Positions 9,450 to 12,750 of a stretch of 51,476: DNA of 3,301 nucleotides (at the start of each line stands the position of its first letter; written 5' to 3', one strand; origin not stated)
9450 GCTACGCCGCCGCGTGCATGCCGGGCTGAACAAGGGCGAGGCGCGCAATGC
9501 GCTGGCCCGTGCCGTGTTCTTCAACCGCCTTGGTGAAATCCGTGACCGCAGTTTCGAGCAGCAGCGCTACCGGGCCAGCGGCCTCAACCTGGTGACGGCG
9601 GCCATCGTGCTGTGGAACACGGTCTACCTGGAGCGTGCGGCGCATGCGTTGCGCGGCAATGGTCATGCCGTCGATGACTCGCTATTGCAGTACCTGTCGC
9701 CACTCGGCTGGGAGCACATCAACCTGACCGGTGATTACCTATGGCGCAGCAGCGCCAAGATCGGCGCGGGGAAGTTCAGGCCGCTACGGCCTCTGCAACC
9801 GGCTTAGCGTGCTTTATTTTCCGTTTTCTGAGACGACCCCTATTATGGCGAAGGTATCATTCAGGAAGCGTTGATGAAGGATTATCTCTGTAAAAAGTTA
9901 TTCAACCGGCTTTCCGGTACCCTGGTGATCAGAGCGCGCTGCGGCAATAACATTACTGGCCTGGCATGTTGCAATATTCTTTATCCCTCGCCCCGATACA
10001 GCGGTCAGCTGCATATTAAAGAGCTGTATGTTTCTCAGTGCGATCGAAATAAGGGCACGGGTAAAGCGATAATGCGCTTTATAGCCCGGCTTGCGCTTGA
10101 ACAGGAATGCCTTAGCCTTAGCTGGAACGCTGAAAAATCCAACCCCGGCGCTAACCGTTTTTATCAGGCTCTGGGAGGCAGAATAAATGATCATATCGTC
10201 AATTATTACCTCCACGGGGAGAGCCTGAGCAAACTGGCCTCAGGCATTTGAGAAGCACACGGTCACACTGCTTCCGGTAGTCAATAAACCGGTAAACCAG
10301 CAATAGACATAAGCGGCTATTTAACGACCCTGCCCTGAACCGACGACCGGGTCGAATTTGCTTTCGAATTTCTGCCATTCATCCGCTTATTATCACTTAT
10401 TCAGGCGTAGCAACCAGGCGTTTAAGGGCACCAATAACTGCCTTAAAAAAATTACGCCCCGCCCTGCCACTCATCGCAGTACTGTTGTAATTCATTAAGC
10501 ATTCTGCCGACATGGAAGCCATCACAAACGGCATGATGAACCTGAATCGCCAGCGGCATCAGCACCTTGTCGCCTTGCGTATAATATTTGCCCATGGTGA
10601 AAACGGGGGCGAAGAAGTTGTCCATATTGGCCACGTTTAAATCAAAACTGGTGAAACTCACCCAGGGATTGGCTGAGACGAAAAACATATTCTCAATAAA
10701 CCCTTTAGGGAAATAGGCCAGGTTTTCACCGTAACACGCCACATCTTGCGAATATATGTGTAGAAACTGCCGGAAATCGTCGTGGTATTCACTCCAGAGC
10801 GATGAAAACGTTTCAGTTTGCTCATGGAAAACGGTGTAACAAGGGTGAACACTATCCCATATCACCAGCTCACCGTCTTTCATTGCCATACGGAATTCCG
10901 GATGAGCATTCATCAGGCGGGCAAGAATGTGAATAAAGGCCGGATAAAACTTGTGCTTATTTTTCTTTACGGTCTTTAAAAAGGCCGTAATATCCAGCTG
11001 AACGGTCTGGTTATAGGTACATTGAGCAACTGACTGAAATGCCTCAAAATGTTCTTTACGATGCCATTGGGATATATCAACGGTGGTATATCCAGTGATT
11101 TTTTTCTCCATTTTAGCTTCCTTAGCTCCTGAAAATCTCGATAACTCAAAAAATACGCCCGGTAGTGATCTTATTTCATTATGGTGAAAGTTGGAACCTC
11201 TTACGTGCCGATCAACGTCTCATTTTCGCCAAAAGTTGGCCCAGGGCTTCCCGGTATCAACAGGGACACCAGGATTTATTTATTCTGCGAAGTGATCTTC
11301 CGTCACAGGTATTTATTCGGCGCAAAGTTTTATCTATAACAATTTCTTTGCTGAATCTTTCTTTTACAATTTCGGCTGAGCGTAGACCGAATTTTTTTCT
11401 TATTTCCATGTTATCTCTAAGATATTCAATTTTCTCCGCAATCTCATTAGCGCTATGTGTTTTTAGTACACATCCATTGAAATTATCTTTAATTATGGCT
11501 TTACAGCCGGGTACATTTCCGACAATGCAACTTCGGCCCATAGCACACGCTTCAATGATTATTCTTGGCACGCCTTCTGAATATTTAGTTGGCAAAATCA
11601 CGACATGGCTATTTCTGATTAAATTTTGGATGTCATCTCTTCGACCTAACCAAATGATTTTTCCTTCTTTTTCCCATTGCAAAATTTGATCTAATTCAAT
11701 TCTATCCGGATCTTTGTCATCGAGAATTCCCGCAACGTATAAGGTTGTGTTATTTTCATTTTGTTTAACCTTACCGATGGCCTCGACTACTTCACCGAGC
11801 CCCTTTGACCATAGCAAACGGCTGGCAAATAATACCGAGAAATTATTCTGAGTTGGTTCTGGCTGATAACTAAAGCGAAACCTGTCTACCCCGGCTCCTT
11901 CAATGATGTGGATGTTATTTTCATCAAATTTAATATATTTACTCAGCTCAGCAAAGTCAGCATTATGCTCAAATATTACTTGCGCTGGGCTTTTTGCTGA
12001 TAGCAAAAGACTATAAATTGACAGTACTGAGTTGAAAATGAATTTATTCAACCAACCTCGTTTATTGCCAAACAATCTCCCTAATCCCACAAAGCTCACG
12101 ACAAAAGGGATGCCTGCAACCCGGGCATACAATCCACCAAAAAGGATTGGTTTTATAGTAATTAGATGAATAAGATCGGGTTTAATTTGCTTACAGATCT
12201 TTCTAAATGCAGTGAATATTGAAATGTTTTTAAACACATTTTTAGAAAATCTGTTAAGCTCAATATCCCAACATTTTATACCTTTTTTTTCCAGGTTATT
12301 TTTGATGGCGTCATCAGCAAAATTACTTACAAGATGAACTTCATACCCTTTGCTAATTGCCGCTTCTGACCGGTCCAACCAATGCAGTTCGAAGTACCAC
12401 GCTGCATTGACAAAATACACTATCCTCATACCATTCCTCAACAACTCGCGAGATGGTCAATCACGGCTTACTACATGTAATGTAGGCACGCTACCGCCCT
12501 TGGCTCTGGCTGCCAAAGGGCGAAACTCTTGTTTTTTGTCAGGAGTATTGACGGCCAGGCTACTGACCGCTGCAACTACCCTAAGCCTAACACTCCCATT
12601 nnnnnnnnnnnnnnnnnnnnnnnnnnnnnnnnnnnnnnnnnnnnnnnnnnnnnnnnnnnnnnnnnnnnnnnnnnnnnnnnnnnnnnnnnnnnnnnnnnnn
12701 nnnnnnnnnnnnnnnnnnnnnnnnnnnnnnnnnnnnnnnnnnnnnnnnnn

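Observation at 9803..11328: Tn21 inserted next to a Tn9-type cat segment (Tn2670-like arrangement), without the expected IS1 on the cat-promoter side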

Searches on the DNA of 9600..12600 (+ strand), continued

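Call 50: search_dna_similar(query=L001:13680-13779:+, collection=ecoli_genomes, mode=near, max_rows=5)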
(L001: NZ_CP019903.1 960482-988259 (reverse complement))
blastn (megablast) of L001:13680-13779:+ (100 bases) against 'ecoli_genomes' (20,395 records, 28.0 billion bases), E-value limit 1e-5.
In 373 record(s) the limit of 40 matching pieces per record was reached: places in those records are undercounted.
Records with a match: 9289; places in all: 72141; records where one place covers at least 80% of the query: 281.
Genomes with a match: 4959 of 5426; with a place that covers at least 80% of the query: 276. Places per genome that has any: lowest 1, median 10, highest 68. On chromosomes: 58534 places; on plasmids: 13607.
Best place of each record, by identity: >=99% 5244; 95-99% 3114; 90-95% 896; 80-90% 35.
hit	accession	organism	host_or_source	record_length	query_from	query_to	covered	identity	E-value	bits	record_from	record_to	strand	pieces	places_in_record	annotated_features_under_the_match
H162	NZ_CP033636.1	Escherichia coli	chicken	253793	1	100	100%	100.0%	2e-44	185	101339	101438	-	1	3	none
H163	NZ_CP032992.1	Escherichia coli strain W5-6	Jin River water W5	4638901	1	100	100%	100.0%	2e-44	185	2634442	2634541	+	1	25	none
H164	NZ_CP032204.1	Escherichia coli strain AR_0013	missing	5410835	1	100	100%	100.0%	2e-44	185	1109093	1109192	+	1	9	none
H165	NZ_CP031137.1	Escherichia coli strain CFSAN064035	biological fluid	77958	1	100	100%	100.0%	2e-44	185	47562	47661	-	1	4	none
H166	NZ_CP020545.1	Escherichia coli strain ZJ3920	Homo sapiens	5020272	1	100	100%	100.0%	2e-44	185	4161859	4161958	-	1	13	none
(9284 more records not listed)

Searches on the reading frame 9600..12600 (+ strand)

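Call 62: find_encoding_contigs(protein=L001:14423-15607:-, flank=3000, max_places=6)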
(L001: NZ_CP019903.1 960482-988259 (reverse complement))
Protein L001:14423-15607:- (394 aa): 24 contigs read that carry it; 6 places shown.
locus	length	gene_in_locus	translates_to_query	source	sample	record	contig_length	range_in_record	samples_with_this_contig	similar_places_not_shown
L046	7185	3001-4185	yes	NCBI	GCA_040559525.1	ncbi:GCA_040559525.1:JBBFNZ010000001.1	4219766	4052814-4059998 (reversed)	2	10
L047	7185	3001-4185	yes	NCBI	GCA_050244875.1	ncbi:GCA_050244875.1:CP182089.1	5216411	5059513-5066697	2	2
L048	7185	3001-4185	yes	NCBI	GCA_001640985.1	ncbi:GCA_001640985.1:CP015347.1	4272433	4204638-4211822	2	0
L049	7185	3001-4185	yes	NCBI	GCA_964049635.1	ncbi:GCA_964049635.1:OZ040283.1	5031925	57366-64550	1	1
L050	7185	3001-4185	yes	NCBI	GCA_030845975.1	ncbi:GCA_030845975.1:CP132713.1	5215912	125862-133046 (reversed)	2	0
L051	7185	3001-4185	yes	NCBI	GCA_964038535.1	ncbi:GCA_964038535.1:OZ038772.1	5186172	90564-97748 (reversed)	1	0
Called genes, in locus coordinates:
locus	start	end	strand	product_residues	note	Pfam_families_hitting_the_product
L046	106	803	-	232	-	PF03811:Zn_ribbon_InsA, PF12759:HTH_Tnp_IS1, PF03400:DDE_Tnp_IS1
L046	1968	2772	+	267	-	PF13340:DUF4096, PF01609:DDE_Tnp_1, PF13586:DDE_Tnp_1_2 (weak)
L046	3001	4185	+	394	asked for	PF13477:Glyco_trans_4_2, PF13439:Glyco_transf_4, PF00534:Glycos_transf_1, PF13692:Glyco_trans_1_4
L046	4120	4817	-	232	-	PF03811:Zn_ribbon_InsA, PF12759:HTH_Tnp_IS1, PF03400:DDE_Tnp_IS1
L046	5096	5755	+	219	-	PF00302:CAT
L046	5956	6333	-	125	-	PF00583:Acetyltransf_1, PF13508:Acetyltransf_7 (weak)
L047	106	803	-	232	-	PF03811:Zn_ribbon_InsA, PF12759:HTH_Tnp_IS1, PF03400:DDE_Tnp_IS1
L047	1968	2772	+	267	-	PF13340:DUF4096, PF01609:DDE_Tnp_1, PF13586:DDE_Tnp_1_2 (weak)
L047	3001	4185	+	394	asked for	PF13477:Glyco_trans_4_2, PF13439:Glyco_transf_4, PF00534:Glycos_transf_1, PF13692:Glyco_trans_1_4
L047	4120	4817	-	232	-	PF03811:Zn_ribbon_InsA, PF12759:HTH_Tnp_IS1, PF03400:DDE_Tnp_IS1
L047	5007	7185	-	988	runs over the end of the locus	PF13700:DUF4158, PF01526:DDE_Tnp_Tn3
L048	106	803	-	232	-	PF03811:Zn_ribbon_InsA, PF12759:HTH_Tnp_IS1, PF03400:DDE_Tnp_IS1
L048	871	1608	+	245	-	PF13737:DDE_Tnp_1_5, PF01609:DDE_Tnp_1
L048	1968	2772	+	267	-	PF13340:DUF4096, PF01609:DDE_Tnp_1, PF13586:DDE_Tnp_1_2 (weak)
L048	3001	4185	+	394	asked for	PF13477:Glyco_trans_4_2, PF13439:Glyco_transf_4, PF00534:Glycos_transf_1, PF13692:Glyco_trans_1_4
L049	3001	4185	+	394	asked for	PF13477:Glyco_trans_4_2, PF13439:Glyco_transf_4, PF00534:Glycos_transf_1, PF13692:Glyco_trans_1_4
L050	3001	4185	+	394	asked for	PF13477:Glyco_trans_4_2, PF13439:Glyco_transf_4, PF00534:Glycos_transf_1, PF13692:Glyco_trans_1_4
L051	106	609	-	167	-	PF03400:DDE_Tnp_IS1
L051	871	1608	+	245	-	PF13737:DDE_Tnp_1_5, PF01609:DDE_Tnp_1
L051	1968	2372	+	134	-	PF13340:DUF4096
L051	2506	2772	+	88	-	PF01609:DDE_Tnp_1 (weak), PF13586:DDE_Tnp_1_2 (weak)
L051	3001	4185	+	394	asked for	PF13477:Glyco_trans_4_2, PF13439:Glyco_transf_4, PF00534:Glycos_transf_1, PF13692:Glyco_trans_1_4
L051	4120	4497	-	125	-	PF03400:DDE_Tnp_IS1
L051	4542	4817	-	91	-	PF03811:Zn_ribbon_InsA, PF12759:HTH_Tnp_IS1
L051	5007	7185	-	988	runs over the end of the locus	PF13700:DUF4158, PF01526:DDE_Tnp_Tn3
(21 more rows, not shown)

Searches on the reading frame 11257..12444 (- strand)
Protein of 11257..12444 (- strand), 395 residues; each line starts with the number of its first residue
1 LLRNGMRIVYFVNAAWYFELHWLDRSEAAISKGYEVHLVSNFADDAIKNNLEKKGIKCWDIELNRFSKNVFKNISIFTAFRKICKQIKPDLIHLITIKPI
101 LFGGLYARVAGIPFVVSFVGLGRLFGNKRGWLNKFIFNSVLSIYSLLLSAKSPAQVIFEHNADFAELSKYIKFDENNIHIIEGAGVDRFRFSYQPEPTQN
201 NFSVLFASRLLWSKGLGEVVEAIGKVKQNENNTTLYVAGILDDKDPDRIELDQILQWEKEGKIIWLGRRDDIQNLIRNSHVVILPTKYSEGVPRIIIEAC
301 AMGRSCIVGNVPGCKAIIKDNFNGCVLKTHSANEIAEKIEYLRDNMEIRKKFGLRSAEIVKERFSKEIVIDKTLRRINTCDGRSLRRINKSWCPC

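Call 25: search_protein_families(library=pfam, proteins=[window:11257-12444:-])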
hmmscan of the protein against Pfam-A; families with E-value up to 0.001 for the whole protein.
window:11257-12444:- (395 aa): 6 families
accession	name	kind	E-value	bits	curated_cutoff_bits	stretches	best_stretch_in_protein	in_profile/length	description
PF00534.26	Glycos_transf_1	-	3.2e-27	95.6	26.4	1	199-353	13-166/172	Glycosyl transferases group 1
PF13692.12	Glyco_trans_1_4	-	6.8e-23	81.9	27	1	203-344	3-141/142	Glycosyl transferases group 1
PF13477.12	Glyco_trans_4_2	-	1.5e-17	64.5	23.4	1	7-125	1-113/139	Glycosyl transferase 4-like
PF13439.12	Glyco_transf_4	-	2.2e-09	38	28.5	1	21-181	7-162/170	Glycosyltransferase Family 4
PF13579.12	Glyco_trans_4_4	-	0.0003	21.6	29.7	1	31-133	16-114/158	Glycosyl transferase 4-like domain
PF20706.3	GT4-conflict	-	0.00035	20.1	26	1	195-325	191-327/385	Family 4 Glycosyltransferase in conflict systems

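Call 57: find_encoding_contigs(protein=window:11257-12429:-, flank=6000, max_places=10)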
Protein window:11257-12429:- (390 aa): 24 contigs read that carry it; 7 places shown.
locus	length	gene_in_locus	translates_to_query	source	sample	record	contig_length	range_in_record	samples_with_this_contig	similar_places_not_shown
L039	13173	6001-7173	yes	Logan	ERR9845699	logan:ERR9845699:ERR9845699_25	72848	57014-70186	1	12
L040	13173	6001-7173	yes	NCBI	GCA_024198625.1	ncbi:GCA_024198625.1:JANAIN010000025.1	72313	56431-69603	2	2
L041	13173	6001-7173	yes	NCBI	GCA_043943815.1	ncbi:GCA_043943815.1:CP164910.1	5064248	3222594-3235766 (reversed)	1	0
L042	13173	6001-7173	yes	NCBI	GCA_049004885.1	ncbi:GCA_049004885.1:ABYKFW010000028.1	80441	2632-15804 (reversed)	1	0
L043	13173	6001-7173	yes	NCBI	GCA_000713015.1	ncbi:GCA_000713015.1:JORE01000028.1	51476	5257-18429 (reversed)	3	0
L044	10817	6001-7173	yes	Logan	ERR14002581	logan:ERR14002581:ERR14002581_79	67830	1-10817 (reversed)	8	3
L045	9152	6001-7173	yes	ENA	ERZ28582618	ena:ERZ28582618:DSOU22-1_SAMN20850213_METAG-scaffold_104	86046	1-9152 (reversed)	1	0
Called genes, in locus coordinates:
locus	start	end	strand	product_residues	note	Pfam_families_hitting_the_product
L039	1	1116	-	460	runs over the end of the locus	PF13347:MFS_2, PF07690:MFS_1 (faint)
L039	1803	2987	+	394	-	PF13356:Arm-DNA-bind_3, PF14659:Phage_int_SAM_3 (faint), PF22022:Phage_int_M, PF00589:Phage_integrase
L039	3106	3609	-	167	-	PF03400:DDE_Tnp_IS1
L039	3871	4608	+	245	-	PF13737:DDE_Tnp_1_5, PF01609:DDE_Tnp_1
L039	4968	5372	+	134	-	PF13340:DUF4096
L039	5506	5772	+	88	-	PF01609:DDE_Tnp_1 (weak), PF13586:DDE_Tnp_1_2 (weak)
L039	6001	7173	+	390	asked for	PF13477:Glyco_trans_4_2, PF13439:Glyco_transf_4, PF00534:Glycos_transf_1, PF13692:Glyco_trans_1_4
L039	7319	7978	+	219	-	PF00302:CAT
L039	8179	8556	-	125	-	PF00583:Acetyltransf_1, PF13508:Acetyltransf_7 (weak)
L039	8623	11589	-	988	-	PF13700:DUF4158, PF01526:DDE_Tnp_Tn3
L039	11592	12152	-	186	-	PF00239:Resolvase, PF02796:HTH_7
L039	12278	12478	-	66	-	PF11809:DUF3330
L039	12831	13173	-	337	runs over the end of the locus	PF13495:Phage_int_SAM_4, PF00589:Phage_integrase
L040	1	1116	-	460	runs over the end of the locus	PF13347:MFS_2, PF07690:MFS_1 (weak)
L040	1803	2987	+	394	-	PF13356:Arm-DNA-bind_3, PF14659:Phage_int_SAM_3 (faint), PF22022:Phage_int_M, PF00589:Phage_integrase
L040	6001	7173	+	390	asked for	PF13477:Glyco_trans_4_2, PF13439:Glyco_transf_4, PF00534:Glycos_transf_1, PF13692:Glyco_trans_1_4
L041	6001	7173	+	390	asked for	PF13477:Glyco_trans_4_2, PF13439:Glyco_transf_4, PF00534:Glycos_transf_1, PF13692:Glyco_trans_1_4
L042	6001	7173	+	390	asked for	PF13477:Glyco_trans_4_2, PF13439:Glyco_transf_4, PF00534:Glycos_transf_1, PF13692:Glyco_trans_1_4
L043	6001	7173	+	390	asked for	PF13477:Glyco_trans_4_2, PF13439:Glyco_transf_4, PF00534:Glycos_transf_1, PF13692:Glyco_trans_1_4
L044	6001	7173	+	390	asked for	PF13477:Glyco_trans_4_2, PF13439:Glyco_transf_4, PF00534:Glycos_transf_1, PF13692:Glyco_trans_1_4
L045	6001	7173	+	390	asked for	PF13477:Glyco_trans_4_2, PF13439:Glyco_transf_4, PF00534:Glycos_transf_1, PF13692:Glyco_trans_1_4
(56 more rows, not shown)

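Call 59: list_cluster_members(proteins=[window:11257-12429:-, L001:14423-15607:-, L007:6956-8101:-])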
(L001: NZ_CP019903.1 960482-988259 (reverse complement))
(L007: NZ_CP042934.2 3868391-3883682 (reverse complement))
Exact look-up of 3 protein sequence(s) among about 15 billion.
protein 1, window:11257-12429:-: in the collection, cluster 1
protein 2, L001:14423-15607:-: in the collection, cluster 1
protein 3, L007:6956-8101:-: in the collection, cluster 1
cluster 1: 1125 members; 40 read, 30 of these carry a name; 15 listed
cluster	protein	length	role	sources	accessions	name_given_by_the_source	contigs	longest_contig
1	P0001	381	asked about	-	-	TPA: glycosyltransferase family 4 protein [Escherichia coli] | Pedicted galactosyltransferase n=16 Tax=Escherichia coli TaxID=562 RepID=A0A1M0NF66_ECOLX | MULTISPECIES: glycosyltransferase family 4 protein [Enterobacteriaceae]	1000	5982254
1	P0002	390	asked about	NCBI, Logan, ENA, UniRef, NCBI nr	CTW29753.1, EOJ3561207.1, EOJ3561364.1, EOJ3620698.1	TPA: glycosyltransferase family 4 protein [Escherichia coli] | glycosyltransferase family 4 protein n=1 Tax=Enterobacterales TaxID=91347 ... | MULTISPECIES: glycosyltransferase family 4 protein [Enterobacteriaceae]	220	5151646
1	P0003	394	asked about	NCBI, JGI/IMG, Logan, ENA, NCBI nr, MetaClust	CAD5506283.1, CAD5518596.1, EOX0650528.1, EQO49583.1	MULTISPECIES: glycosyltransferase family 4 protein [Enterobacterales] | glycosyltransferase involved in cell wall biosynthesis | status=active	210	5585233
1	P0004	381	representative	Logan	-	-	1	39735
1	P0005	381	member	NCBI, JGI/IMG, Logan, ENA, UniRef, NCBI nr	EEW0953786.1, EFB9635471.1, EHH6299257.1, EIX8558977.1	glycosyltransferase family 4 protein [Escherichia coli] | glycosyltransferase involved in cell wall biosynthesis | glycosyltransferase family 4 protein n=1 Tax=Escherichia coli TaxID=562 ...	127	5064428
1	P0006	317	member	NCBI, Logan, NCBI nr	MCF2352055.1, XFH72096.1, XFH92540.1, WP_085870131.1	glycosyltransferase family 4 protein [Klebsiella pneumoniae]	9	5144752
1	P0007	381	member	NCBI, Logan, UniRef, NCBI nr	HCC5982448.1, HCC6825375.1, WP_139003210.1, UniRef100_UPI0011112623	TPA: glycosyltransferase family 4 protein [Citrobacter freundii] | glycosyltransferase family 4 protein n=1 Tax=Citrobacter freundii TaxID=546 ... | glycosyltransferase family 4 protein [Citrobacter freundii]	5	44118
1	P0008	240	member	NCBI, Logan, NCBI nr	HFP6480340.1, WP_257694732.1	TPA: glycosyltransferase [Klebsiella pneumoniae] | glycosyltransferase [Klebsiella pneumoniae]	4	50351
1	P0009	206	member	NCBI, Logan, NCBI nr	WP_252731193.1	glycosyltransferase [Proteus mirabilis]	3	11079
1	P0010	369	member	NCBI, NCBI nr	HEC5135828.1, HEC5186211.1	TPA: glycosyltransferase family 4 protein, partial [Escherichia coli] | glycosyltransferase family 4 protein [Escherichia coli]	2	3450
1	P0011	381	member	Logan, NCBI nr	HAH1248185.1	glycosyltransferase family 4 protein [Escherichia coli]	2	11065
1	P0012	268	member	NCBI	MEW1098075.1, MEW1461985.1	glycosyltransferase [Escherichia coli]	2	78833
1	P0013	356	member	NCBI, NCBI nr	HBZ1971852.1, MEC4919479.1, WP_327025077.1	glycosyltransferase family 4 protein, partial [Klebsiella pneumoniae] | glycosyltransferase family 4 protein [Klebsiella pneumoniae]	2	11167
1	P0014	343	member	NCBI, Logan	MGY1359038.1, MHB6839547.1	glycosyltransferase family 4 protein [Klebsiella pneumoniae]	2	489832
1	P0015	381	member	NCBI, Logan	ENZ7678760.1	glycosyltransferase family 4 protein [Escherichia coli]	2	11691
